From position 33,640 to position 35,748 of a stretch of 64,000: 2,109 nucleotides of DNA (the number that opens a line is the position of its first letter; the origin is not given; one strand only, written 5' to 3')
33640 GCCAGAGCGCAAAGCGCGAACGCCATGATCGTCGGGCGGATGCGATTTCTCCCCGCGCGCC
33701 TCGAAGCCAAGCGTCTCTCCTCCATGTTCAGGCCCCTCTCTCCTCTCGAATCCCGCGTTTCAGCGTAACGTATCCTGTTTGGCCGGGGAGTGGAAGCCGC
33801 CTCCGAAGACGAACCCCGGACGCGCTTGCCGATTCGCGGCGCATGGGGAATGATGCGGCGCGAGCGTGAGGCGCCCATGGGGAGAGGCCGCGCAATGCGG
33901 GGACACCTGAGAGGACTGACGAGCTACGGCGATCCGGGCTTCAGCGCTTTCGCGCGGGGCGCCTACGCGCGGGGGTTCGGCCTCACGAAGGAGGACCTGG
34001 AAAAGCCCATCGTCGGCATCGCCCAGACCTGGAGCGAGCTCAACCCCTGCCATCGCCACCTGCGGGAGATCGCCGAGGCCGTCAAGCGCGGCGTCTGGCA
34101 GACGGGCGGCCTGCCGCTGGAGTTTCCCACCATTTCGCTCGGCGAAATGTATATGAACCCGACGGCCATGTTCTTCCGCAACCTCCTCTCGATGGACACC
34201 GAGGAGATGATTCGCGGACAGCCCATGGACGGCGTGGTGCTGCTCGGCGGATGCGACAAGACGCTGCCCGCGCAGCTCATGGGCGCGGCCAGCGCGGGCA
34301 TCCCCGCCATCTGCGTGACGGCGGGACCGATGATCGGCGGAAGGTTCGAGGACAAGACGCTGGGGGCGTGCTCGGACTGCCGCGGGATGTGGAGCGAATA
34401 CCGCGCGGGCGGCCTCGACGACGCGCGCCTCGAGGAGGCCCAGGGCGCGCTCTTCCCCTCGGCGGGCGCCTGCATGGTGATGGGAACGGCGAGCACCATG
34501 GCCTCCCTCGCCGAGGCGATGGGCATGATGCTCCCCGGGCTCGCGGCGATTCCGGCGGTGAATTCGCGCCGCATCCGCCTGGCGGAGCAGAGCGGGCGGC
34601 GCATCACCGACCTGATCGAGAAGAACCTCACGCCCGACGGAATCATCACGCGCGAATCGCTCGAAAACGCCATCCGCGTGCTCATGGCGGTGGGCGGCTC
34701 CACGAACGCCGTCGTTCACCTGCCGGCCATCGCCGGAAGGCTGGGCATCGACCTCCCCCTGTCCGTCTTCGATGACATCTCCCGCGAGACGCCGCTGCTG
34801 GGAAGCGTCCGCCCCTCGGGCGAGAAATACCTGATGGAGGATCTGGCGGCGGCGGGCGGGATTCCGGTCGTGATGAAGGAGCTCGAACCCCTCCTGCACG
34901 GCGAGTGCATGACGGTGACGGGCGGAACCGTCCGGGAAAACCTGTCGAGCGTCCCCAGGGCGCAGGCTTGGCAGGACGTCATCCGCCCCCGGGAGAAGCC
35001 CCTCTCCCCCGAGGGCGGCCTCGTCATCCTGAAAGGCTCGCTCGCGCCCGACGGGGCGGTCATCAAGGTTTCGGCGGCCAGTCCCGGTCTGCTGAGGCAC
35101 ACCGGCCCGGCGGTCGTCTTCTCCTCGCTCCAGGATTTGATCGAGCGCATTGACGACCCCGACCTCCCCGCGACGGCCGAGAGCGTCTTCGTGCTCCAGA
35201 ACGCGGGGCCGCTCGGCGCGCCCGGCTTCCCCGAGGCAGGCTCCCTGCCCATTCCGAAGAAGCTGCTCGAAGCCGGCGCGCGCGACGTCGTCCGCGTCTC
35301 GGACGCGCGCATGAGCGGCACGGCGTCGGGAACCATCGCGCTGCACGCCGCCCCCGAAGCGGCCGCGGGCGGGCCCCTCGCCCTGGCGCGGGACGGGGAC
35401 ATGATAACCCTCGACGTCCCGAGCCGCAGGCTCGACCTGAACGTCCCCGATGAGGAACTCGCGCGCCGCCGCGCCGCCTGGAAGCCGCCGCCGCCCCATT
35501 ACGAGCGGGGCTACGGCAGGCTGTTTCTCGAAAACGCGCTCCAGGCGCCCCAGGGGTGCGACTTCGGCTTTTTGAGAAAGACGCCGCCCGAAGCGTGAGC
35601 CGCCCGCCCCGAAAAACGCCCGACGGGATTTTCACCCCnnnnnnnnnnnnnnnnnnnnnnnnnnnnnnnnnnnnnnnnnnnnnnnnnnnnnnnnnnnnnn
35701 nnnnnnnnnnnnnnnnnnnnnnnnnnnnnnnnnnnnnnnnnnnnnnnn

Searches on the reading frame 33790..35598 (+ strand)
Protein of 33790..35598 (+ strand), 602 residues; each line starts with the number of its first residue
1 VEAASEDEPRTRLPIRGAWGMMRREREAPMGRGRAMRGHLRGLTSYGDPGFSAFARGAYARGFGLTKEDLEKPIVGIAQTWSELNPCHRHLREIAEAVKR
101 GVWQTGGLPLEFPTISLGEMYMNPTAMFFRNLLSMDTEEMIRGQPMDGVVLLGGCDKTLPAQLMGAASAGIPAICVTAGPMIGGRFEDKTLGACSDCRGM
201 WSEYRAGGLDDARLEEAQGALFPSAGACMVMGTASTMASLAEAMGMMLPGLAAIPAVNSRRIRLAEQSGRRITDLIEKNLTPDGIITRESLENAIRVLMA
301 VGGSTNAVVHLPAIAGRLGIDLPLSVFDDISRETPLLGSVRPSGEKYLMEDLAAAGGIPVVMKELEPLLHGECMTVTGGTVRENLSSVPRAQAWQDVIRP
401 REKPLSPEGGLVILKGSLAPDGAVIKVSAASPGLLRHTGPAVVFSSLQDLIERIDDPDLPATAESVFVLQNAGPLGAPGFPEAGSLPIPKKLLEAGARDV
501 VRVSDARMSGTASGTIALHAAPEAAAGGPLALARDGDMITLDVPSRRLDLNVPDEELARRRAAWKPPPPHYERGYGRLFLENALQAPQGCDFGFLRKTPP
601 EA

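Call 20: search_protein_families(library=pfam, proteins=[window:33790-35598:+], max_evalue=0.00001)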
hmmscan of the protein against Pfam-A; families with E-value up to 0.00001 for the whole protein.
window:33790-35598:+ (602 aa): 2 families
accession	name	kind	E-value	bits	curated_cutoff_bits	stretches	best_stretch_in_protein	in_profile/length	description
PF00920.27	ILVD_EDD_N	-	1.7e-112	376.1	27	1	72-384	1-316/316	Dihydroxy-acid/6-phosphogluconate dehydratase N-terminal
PF24877.1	ILV_EDD_C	-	8.3e-60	201.9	27.7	1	396-590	1-191/191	Dihydroxy-acid/6-phosphogluconate dehydratase C-terminal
